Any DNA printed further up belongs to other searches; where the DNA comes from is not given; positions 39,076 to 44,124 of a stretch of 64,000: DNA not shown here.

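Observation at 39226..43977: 1583-aa T9SS cargo protein with no identifiable domain, flanked by a strong terminator and a long leader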

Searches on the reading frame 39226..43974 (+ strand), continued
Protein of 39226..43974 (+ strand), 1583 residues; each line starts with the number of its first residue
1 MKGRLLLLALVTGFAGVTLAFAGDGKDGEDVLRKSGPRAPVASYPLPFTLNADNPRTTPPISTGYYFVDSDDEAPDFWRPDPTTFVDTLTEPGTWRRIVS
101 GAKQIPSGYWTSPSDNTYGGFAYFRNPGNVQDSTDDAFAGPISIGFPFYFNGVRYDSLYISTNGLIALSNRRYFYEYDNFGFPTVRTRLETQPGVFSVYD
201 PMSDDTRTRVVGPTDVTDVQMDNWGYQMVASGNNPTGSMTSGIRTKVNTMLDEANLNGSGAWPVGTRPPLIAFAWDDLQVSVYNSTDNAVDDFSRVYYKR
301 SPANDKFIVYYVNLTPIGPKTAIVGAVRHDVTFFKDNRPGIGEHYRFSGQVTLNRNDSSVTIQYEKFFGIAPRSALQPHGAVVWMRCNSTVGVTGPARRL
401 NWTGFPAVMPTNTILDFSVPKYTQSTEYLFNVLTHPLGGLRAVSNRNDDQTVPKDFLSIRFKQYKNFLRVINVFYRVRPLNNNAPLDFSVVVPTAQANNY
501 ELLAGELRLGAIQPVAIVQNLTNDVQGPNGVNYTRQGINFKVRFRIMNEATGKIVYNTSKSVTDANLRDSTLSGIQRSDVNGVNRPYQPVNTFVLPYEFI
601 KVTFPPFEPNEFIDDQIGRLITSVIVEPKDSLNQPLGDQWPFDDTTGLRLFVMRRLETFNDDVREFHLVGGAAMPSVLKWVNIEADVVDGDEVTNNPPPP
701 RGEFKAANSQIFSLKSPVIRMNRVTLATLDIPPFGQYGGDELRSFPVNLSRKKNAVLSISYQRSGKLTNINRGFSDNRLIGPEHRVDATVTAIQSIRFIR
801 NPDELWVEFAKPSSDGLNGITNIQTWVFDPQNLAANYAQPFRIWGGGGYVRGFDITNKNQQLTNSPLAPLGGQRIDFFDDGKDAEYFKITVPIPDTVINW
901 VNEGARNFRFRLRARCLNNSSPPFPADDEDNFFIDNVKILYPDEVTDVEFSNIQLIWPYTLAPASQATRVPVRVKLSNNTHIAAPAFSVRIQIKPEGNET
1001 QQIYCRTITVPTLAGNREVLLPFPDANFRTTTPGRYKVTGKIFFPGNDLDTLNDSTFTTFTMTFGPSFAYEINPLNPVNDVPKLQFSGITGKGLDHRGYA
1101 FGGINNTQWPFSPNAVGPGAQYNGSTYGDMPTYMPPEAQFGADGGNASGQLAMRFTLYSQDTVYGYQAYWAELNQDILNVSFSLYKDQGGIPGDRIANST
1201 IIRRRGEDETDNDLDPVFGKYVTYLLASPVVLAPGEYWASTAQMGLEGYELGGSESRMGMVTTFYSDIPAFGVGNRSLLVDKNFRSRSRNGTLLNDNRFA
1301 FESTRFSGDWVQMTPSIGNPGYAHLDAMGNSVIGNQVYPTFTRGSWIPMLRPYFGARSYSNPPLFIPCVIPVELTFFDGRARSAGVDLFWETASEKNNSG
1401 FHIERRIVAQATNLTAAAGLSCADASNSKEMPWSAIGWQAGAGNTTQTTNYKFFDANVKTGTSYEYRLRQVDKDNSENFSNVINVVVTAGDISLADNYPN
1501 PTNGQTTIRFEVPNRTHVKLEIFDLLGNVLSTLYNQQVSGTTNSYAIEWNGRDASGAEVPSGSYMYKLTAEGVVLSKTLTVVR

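Call 55: find_related_loci(query=A1, collection=genome_contigs, flank=6000)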
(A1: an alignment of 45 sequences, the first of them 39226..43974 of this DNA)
Query A1 (1583 aa) in genome_contigs; peptide patterns used: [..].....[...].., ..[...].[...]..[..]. (x = any residue, [..] = any of these).
280 stretches matched a pattern; 242 encode a relative of the query (tblastn E <= 1e-3); the best 80 are kept; 79 distinct loci.
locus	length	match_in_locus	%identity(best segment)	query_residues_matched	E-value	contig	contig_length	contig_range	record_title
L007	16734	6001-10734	89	1-1583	0e+0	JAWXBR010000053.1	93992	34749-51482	MAG: bacterium isolate MP6IB1.81 k99_1003176, whole genome shotgun sequence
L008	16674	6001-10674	75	16-1583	0e+0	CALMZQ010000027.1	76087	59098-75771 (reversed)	MAG TPA_asm: uncultured Ignavibacteria bacterium isolate SRR6670123_bin.14_CONCOCT_v1.1_MAG genome assembly, contig: ERZ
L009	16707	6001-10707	73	1-1583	0e+0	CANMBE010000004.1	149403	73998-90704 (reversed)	MAG: Ignavibacteria bacterium isolate ZH-15may19-110 genome assembly, contig: ZH-15May19-c62, whole genome shotgun seque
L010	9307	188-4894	74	1-1583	0e+0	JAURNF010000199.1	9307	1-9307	MAG: Candidatus Kapaibacterium sp. isolate SFB_Oligo_Co_79 k141_3390745, whole genome shotgun sequence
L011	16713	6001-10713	72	1-1583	0e+0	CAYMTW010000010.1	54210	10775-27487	MAG TPA_asm: uncultured Melioribacter sp. isolate binchicken_co298_307 genome assembly, contig: NODE_886_length_54210_co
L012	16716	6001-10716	72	1-1583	0e+0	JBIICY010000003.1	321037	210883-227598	MAG: Patescibacteria group bacterium isolate ME2000-08-01pf_3300043466_group1_bin64 Rohwer_bin1096_scaffold_7_c1, whole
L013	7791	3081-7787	71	1-1583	0e+0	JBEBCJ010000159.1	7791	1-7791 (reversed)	MAG: Bacteroidota bacterium isolate blackwarrior_2019_sw_WHONDRS-S19S_0021_B_bin.5 scaffold_36408, whole genome shotgun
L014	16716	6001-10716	72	1-1583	0e+0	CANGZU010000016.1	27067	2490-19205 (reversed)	MAG: Ignavibacteria bacterium isolate RE-18aug17-99 genome assembly, contig: RE-18aug17-C2191, whole genome shotgun sequ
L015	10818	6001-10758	71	1-1583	0e+0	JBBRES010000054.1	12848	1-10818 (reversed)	MAG: Candidatus Kapaibacterium sp. isolate Co_metawrap_2512 Cmw_2512_k141_27298755_length_12848_cov_8.0000, whole genome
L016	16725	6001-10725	70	1-1583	0e+0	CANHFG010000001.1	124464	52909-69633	MAG: Ignavibacteria bacterium isolate RE-18aug17-124 genome assembly, contig: RE-18aug17-C163, whole genome shotgun sequ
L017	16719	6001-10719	72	1-1583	0e+0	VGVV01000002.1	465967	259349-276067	MAG: Ignavibacteria bacterium isolate M_surface_10_mx_236 M_surface_10_mx_236_Ga0194123_10000009, whole genome shotgun s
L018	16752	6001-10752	71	1-1583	0e+0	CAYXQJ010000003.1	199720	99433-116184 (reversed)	MAG TPA_asm: uncultured Hyphomicrobiales bacterium isolate SRP329715_co2_289 genome assembly, contig: NODE_108_length_19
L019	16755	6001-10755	71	1-1583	0e+0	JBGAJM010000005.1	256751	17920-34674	MAG: Candidatus Kapaibacterium sp. isolate MAG_AAO_H10.30 AAOH10-30_opera_contig_215, whole genome shotgun sequence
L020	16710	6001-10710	73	1-1583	0e+0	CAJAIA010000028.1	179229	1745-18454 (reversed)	MAG: uncultured Ignavibacteria bacterium isolate Loc090721-4m_bin-0677 genome assembly, contig: bin-0677:28/45, whole ge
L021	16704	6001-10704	69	16-1583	0e+0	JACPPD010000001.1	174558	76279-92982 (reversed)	MAG: Ignavibacteria bacterium isolate NC_groundwater_618_Pr5_B-0.1um_48_51 alan_book_18_scaffold_152760, whole genome sh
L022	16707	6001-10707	69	18-1583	0e+0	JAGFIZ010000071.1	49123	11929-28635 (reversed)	MAG: Bradyrhizobiaceae bacterium isolate mag.10 k127_2978539, whole genome shotgun sequence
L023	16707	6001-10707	74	1-1583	0e+0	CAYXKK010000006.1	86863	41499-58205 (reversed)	MAG TPA_asm: uncultured Melioribacter sp. isolate SRP318679_co1_368 genome assembly, contig: NODE_362_length_86863_cov_5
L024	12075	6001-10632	67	1-1583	0e+0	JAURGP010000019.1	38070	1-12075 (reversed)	MAG: Candidatus Kapaibacterium sp. isolate SFB_649D_100_52 NODE_20_length_38070_cov_3.691970, whole genome shotgun seque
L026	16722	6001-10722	71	1-1583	0e+0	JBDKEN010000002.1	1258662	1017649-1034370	MAG: Bacteroidota bacterium isolate eastforkpoplarcreek_2019_sw_WHONDRS-S19S_0039_B_bin.82 scaffold_788045, whole genome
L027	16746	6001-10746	71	1-1583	0e+0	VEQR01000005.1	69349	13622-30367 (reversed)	MAG: Candidatus Kapaibacterium sp. isolate ZLKRG19 NODE_217_length_69349_cov_8.740400, whole genome shotgun sequence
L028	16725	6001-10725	70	1-1583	0e+0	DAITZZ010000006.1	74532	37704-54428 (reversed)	MAG TPA_asm: bacterium isolate CTOTU1238 NODE_67_length_74532_cov_24.209112, whole genome shotgun sequence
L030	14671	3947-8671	71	1-1583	0e+0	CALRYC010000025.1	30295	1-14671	MAG: Chitinophaga pinensis isolate JJ-MA1B5-281-8-m1-bin330 genome assembly, contig: JJ-MA1B5-281-C384, whole genome sho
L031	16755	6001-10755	71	1-1583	0e+0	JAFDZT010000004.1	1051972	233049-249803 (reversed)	MAG: Bacteroidetes bacterium isolate SZAS-90 BACT-TMP-14__4__length-1051972, whole genome shotgun sequence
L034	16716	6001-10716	72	1-1583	0e+0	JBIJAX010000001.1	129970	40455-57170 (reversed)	MAG: Candidatus Kapaibacterium sp. isolate ME2006-08-01D12_3300042387_group2_bin83 Rohwer_bin1098_scaffold_20_c1, whole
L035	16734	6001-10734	70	1-1583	0e+0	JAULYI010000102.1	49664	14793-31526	MAG: Candidatus Kapaibacterium sp. isolate P_KAPA1 NODE_779_length_49664_cov_2.530190, whole genome shotgun sequence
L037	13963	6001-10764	68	1-1583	0e+0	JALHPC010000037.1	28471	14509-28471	MAG: Candidatus Kapaibacterium sp. isolate bin.207 c_000000007211, whole genome shotgun sequence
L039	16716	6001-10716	67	20-1583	0e+0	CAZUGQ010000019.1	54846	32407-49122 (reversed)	MAG TPA_asm: uncultured Hyphomicrobiales bacterium isolate SRP290908_co2_105 genome assembly, contig: NODE_680_length_54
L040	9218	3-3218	70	510-1583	0e+0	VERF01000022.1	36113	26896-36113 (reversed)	MAG: Candidatus Kapaibacterium sp. isolate ZLKRG33 NODE_860_length_36113_cov_9.430417, whole genome shotgun sequence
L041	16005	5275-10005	70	1-1583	0e+0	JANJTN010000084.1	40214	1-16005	MAG: bacterium isolate RX1_metabat.bin.9 RX1_k141_43445, whole genome shotgun sequence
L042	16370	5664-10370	74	1-1583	0e+0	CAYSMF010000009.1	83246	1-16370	MAG TPA_asm: uncultured Melioribacter sp. isolate SRP278252_co3_515 genome assembly, contig: NODE_273_length_83246_cov_3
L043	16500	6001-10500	43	4-1583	0e+0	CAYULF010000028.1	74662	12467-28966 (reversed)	MAG TPA_asm: uncultured Hyphomicrobiales bacterium isolate SRP334346_co1_107 genome assembly, contig: NODE_438_length_74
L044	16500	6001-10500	43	4-1583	0e+0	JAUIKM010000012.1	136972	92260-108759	MAG: bacterium isolate Co_bin.359 NODE_1310_length_136972_cov_3.467931, whole genome shotgun sequence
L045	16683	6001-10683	43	1-1583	0e+0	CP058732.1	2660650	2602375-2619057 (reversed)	MAG: Candidatus Kapaibacterium sp. isolate Ch6 chromosome, complete genome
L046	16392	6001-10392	44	29-1583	0e+0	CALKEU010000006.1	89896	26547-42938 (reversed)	MAG: Candidatus Kapabacteria bacterium isolate S1_Bin_METABAT__74_1 genome assembly, contig: c_000000865989, whole genom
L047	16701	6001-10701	42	1-1583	0e+0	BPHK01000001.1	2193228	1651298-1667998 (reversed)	MAG: Candidatus Kapabacteria bacterium KatS3mg040 DNA, contig_882, whole genome shotgun sequence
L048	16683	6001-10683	43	1-1583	0e+0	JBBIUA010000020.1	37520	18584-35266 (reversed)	MAG: Ignavibacteria bacterium isolate QNF170220_bin_42 NODE_822_length_37520_cov_2.3026, whole genome shotgun sequence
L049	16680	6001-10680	43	1-1583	0e+0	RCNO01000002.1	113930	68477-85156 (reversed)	MAG: Bacteroidetes/Chlorobi group bacterium MS-B_bin-24 MS_under00002, whole genome shotgun sequence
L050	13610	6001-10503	43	1-1583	0e+0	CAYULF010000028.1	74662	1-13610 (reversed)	MAG TPA_asm: uncultured Hyphomicrobiales bacterium isolate SRP334346_co1_107 genome assembly, contig: NODE_438_length_74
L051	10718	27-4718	41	1-1583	0e+0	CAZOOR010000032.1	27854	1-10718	MAG TPA_asm: uncultured Hyphomicrobiales bacterium isolate binchicken_co67_141 genome assembly, contig: NODE_1633_length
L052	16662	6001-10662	42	4-1583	0e+0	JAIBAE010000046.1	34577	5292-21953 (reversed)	MAG: Bacteroidota bacterium isolate SSF3 NODE_22931_length_34577_cov_6.432134, whole genome shotgun sequence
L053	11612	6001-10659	42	20-1583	0e+0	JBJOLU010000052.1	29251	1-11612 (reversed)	MAG: Bacteroidota bacterium isolate tombigeeriver_2019_sw_WHONDRS-S19S_0020_B_bin.46 scaffold_7893, whole genome shotgun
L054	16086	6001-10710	41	1-1583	0e+0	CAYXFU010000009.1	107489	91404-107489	MAG TPA_asm: uncultured Hyphomicrobiales bacterium isolate SRP272421_co4_697 genome assembly, contig: NODE_180_length_10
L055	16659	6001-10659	42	20-1583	0e+0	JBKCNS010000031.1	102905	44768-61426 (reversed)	MAG: Candidatus Kapaibacterium sp. isolate samp_506_metadecoder_925 samp_506_793648, whole genome shotgun sequence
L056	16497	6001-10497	43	4-1583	0e+0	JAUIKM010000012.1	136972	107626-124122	MAG: bacterium isolate Co_bin.359 NODE_1310_length_136972_cov_3.467931, whole genome shotgun sequence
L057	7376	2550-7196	42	1-1583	0e+0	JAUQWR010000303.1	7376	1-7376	MAG: Candidatus Kapaibacterium sp. isolate BIN8 contig_125400, whole genome shotgun sequence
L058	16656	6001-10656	43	20-1583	0e+0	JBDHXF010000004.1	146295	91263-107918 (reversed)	MAG: Chlorobiota bacterium isolate AS-MESO-3CA.21 NODE_395_length_146295_cov_4.935624, whole genome shotgun sequence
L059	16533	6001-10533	42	15-1583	0e+0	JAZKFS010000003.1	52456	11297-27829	MAG: Bacteroidota bacterium isolate DC_RB_04_SPN110320-bin013 DCRB04SPN_B013_0_000000000003, whole genome shotgun sequen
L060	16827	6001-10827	41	1-1583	0e+0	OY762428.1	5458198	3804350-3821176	MAG: Candidatus Kapabacteria bacterium isolate a44c304e-2480-4604-92e3-6035b9b042d9 genome assembly, chromosome: 1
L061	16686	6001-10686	41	1-1583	0e+0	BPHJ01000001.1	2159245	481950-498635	MAG: Candidatus Kapabacteria bacterium KatS3mg039 DNA, contig_576, whole genome shotgun sequence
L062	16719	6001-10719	41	20-1583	0e+0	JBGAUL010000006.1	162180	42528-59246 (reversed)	MAG: Chlorobiota bacterium isolate MAG_AAO_H125.58 AAOH125-58_opera_contig_426, whole genome shotgun sequence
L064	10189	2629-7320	41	20-1583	0e+0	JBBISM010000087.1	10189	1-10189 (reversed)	MAG: Ignavibacteria bacterium isolate QNS170220_bin_373 NODE_2324_length_10189_cov_3.636471, whole genome shotgun sequen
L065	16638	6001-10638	41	1-1583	0e+0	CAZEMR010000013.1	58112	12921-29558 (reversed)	MAG TPA_asm: uncultured Hyphomicrobiales bacterium isolate SRP252850_co1_161 genome assembly, contig: NODE_657_length_58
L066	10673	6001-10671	42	1-1579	0e+0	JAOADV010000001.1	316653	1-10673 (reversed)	MAG: Ignavibacteria bacterium isolate SKW242 NODE_1_length_316653_cov_8.048469, whole genome shotgun sequence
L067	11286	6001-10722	41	1-1583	0e+0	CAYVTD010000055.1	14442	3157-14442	MAG TPA_asm: uncultured Hyphomicrobiales bacterium isolate binchicken_co74_407 genome assembly, contig: NODE_7888_length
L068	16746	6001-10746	41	1-1583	0e+0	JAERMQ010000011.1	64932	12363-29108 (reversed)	MAG: Ignavibacteria bacterium isolate CoA_1_bin.73 scaffold_26, whole genome shotgun sequence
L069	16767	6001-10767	40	1-1583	0e+0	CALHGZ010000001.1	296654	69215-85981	MAG: Candidatus Kapabacteria bacterium isolate N1_Bin_METABAT__253_1 genome assembly, contig: c_000001943860, whole geno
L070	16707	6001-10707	41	1-1583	0e+0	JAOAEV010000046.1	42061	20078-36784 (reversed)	MAG: Chlorobiota bacterium isolate SKW269 k141_1576735, whole genome shotgun sequence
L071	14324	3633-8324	41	1-1583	0e+0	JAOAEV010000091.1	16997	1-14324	MAG: Chlorobiota bacterium isolate SKW269 k141_1089029, whole genome shotgun sequence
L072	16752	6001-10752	41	1-1583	0e+0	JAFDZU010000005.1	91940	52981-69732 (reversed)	MAG: Bacteroidetes bacterium isolate SZAS-91 BACT-KAN-6__5__length-91940, whole genome shotgun sequence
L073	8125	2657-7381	41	1-1583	0e+0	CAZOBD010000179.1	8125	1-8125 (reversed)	MAG TPA_asm: uncultured Hyphomicrobiales bacterium isolate SRP141376_co4_174 genome assembly, contig: NODE_14392_length_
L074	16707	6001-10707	41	1-1583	0e+0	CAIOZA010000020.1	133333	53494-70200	MAG: uncultured Ignavibacteria bacterium isolate KTt_bin-1687 genome assembly, contig: bin-1687:020/148, whole genome sh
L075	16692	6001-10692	39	1-1583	0e+0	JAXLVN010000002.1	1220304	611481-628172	MAG: Candidatus Kapaibacterium sp. isolate STL-BAC57 C1.230.fa-2, whole genome shotgun sequence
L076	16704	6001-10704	40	1-1583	0e+0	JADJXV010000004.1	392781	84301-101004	MAG: Ignavibacteria bacterium isolate Lyne_18-Q3-R50-59_BAT3C.229 tig00007399-10-3948260, whole genome shotgun sequence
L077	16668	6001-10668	41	1-1583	0e+0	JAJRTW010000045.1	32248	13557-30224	MAG: Bacteroidetes bacterium isolate Dive96_bin10.128 k141_933348, whole genome shotgun sequence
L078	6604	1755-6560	39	1-1583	0e+0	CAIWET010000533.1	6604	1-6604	MAG: uncultured Ignavibacteria bacterium isolate Loclat_bin-16206 genome assembly, contig: bin-16206:533/654, whole geno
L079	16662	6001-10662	40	1-1583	0e+0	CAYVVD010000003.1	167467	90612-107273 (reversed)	MAG TPA_asm: uncultured Hyphomicrobiales bacterium isolate SRP141376_co3_220 genome assembly, contig: NODE_95_length_167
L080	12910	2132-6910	39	4-1583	0e+0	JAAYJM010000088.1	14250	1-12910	MAG: Ignavibacteria bacterium isolate AS10tlH2TH_288 129238_AS10, whole genome shotgun sequence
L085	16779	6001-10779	39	4-1583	0e+0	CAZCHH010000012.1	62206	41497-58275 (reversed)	MAG TPA_asm: uncultured Hyphomicrobiales bacterium isolate SRP239243_co1_429 genome assembly, contig: NODE_510_length_62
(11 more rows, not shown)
